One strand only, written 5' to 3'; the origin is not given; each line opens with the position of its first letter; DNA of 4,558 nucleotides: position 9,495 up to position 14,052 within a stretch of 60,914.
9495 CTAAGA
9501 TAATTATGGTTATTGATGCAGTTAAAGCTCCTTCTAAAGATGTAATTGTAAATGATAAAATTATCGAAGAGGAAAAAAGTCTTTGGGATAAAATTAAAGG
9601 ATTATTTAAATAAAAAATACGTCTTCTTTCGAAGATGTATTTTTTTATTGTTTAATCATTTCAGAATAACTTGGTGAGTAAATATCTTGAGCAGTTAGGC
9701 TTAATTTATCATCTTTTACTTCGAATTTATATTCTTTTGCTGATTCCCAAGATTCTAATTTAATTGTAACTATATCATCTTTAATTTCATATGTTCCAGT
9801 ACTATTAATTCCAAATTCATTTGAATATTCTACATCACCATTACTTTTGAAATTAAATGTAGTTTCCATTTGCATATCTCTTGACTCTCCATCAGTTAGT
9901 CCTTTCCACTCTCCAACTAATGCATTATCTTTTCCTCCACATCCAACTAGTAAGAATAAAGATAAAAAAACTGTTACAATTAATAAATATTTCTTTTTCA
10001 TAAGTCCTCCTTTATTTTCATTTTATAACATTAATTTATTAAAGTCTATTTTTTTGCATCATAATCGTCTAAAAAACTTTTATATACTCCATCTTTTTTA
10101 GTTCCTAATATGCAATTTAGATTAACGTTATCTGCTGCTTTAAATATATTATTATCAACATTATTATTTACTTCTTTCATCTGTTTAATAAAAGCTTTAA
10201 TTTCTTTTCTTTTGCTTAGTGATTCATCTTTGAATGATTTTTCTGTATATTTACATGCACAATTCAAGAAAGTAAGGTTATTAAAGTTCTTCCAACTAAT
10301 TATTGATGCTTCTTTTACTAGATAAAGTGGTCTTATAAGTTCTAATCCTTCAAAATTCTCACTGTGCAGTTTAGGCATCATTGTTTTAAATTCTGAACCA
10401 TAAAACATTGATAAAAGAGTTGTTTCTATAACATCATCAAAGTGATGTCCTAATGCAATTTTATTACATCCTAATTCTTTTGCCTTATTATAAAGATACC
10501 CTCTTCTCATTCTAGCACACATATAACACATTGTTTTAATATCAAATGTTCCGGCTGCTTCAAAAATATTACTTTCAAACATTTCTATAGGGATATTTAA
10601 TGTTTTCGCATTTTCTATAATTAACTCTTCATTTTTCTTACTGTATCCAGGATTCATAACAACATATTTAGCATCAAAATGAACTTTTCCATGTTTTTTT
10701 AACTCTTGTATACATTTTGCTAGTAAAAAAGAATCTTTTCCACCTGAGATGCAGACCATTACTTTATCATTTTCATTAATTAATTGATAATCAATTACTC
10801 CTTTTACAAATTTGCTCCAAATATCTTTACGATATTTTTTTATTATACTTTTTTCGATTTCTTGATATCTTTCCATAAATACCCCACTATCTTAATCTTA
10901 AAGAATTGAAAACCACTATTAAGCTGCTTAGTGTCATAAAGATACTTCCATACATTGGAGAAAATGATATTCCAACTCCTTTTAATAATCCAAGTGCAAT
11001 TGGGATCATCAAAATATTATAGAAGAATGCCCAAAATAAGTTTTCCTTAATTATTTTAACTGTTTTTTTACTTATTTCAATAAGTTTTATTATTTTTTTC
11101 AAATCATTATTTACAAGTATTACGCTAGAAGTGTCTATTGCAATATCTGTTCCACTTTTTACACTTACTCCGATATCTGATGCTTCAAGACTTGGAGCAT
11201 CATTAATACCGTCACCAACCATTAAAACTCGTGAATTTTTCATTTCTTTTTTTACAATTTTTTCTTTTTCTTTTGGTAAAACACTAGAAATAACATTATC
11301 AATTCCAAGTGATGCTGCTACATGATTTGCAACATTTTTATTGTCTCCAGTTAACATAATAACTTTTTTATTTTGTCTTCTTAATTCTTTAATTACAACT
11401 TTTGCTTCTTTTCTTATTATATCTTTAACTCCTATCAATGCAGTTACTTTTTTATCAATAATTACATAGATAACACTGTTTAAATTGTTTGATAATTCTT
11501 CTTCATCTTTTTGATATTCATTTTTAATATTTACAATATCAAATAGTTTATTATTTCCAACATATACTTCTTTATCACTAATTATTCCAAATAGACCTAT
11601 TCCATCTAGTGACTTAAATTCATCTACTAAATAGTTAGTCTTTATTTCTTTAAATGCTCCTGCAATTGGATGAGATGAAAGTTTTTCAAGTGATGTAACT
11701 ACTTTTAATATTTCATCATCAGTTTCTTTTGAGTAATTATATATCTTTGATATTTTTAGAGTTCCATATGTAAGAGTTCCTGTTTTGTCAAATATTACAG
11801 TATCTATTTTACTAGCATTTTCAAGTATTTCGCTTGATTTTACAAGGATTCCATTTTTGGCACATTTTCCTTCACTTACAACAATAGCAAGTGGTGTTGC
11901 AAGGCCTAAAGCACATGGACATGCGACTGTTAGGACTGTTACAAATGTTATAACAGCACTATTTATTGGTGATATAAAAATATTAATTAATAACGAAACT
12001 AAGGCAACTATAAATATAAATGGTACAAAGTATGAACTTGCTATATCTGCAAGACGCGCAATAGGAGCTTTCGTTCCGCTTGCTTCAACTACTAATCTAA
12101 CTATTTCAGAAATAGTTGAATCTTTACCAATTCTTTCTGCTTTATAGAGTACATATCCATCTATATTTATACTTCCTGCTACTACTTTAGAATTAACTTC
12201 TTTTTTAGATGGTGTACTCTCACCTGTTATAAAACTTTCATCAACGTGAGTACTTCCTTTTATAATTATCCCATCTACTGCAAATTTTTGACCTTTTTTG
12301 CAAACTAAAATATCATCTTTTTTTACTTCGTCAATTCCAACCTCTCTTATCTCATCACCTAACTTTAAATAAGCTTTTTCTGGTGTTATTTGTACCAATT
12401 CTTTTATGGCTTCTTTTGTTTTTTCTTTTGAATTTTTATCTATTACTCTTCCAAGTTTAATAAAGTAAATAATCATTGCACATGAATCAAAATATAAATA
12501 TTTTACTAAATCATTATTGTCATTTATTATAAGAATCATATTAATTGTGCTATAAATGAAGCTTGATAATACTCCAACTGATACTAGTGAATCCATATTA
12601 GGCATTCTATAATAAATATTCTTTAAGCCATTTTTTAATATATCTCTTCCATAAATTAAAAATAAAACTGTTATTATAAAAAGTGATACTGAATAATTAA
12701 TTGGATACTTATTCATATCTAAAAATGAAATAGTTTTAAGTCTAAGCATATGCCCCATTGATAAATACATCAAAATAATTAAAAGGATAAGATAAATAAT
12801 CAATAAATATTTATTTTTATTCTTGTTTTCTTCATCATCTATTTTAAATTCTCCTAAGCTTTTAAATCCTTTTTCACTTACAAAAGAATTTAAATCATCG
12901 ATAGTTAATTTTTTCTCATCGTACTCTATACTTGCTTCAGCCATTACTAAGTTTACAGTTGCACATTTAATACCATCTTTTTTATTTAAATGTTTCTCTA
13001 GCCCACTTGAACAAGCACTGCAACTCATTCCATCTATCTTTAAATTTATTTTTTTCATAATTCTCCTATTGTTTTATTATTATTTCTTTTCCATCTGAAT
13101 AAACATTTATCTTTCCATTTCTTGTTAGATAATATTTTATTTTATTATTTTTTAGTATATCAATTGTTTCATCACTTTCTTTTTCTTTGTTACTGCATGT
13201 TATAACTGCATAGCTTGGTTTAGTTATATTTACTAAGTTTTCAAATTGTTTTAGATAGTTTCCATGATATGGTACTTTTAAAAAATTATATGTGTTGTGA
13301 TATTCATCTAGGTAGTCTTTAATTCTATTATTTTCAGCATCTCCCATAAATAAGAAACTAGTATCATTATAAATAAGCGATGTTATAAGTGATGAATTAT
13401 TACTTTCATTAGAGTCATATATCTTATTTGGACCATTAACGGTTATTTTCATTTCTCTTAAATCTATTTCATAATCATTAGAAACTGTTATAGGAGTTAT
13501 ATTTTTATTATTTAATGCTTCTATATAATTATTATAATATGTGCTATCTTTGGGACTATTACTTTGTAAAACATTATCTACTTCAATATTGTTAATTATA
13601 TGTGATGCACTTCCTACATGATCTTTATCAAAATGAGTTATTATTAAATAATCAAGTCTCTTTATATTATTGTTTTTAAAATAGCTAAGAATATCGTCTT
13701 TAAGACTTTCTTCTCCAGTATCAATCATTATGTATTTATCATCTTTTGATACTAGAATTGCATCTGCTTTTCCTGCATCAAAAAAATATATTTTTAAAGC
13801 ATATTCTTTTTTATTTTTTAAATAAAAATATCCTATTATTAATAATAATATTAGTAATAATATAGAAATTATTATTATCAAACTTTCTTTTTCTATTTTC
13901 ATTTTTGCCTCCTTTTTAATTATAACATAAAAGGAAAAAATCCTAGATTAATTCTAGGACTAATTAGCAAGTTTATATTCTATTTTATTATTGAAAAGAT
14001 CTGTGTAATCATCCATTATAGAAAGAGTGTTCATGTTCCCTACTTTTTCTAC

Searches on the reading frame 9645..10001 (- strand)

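Call 8: search_protein_families(library=pfam, proteins=[window:9645-10001:-], max_evalue=0.001)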
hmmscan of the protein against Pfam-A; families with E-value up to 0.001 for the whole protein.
window:9645-10001:- (118 aa): 2 families
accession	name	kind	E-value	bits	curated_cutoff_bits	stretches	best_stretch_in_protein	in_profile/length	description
PF18692.7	DUF5640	-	7.9e-10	38.9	28.5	1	26-108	1-76/85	Family of unknown function (DUF5640)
PF13648.12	Lipocalin_4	-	0.00033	21.9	22.4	1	28-102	1-89/89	Lipocalin-like domain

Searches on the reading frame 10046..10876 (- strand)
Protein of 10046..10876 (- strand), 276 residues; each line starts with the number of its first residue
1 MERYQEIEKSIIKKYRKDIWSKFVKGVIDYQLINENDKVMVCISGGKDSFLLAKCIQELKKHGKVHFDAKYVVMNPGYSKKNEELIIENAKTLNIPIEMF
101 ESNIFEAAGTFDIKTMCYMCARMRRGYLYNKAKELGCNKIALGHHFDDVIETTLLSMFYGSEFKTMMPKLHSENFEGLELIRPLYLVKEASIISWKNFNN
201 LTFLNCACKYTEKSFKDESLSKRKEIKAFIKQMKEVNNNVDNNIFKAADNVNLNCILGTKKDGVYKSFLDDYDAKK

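Call 8: search_protein_families(library=pfam, proteins=[window:10046-10876:-], max_evalue=0.001)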
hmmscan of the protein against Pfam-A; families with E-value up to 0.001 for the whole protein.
window:10046-10876:- (276 aa): 1 family
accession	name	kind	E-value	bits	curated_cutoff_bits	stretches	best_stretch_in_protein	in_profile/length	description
PF01171.26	ATP_bind_3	-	1.4e-18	67.7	27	1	38-204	1-164/182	PP-loop family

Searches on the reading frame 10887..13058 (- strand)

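Call 5: search_protein_families(library=pfam, proteins=[window:10887-13058:-], max_evalue=0.001)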
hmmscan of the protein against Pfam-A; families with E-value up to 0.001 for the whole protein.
window:10887-13058:- (723 aa): 4 families
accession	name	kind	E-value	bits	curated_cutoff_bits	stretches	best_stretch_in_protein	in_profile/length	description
PF00122.25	E1-E2_ATPase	-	3.4e-46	157.5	28.1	1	225-402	3-181/181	E1-E2 ATPase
PF00702.32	Hydrolase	-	4e-29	102.8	26.4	1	418-627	1-190/191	haloacid dehalogenase-like hydrolase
PF00403.32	HMA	-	5.7e-08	33.5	24.8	1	6-66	2-62/62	Heavy-metal-associated domain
PF12710.13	HAD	-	0.00035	21.5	27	1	547-622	85-186/189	haloacid dehalogenase-like hydrolase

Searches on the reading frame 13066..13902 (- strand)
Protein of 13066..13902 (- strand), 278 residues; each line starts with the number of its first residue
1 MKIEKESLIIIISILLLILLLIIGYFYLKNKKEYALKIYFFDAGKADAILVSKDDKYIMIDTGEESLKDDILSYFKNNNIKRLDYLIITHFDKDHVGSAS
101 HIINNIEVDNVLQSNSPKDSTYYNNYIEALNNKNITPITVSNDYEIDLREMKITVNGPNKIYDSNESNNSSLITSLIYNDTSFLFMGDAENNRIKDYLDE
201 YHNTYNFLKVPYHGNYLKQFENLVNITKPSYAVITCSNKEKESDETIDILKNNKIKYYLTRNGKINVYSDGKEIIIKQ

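Call 8: search_protein_families(library=pfam, proteins=[window:13066-13902:-], max_evalue=0.001)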
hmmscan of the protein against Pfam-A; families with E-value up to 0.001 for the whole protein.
window:13066-13902:- (278 aa): 2 families
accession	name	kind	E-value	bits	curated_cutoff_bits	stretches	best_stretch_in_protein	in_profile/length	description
PF00753.33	Lactamase_B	-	1.3e-15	58.3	22.7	1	45-234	5-192/196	Metallo-beta-lactamase superfamily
PF16661.11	Lactamase_B_6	-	0.00087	19.1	27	0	50-107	1-60/193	Metallo-beta-lactamase superfamily domain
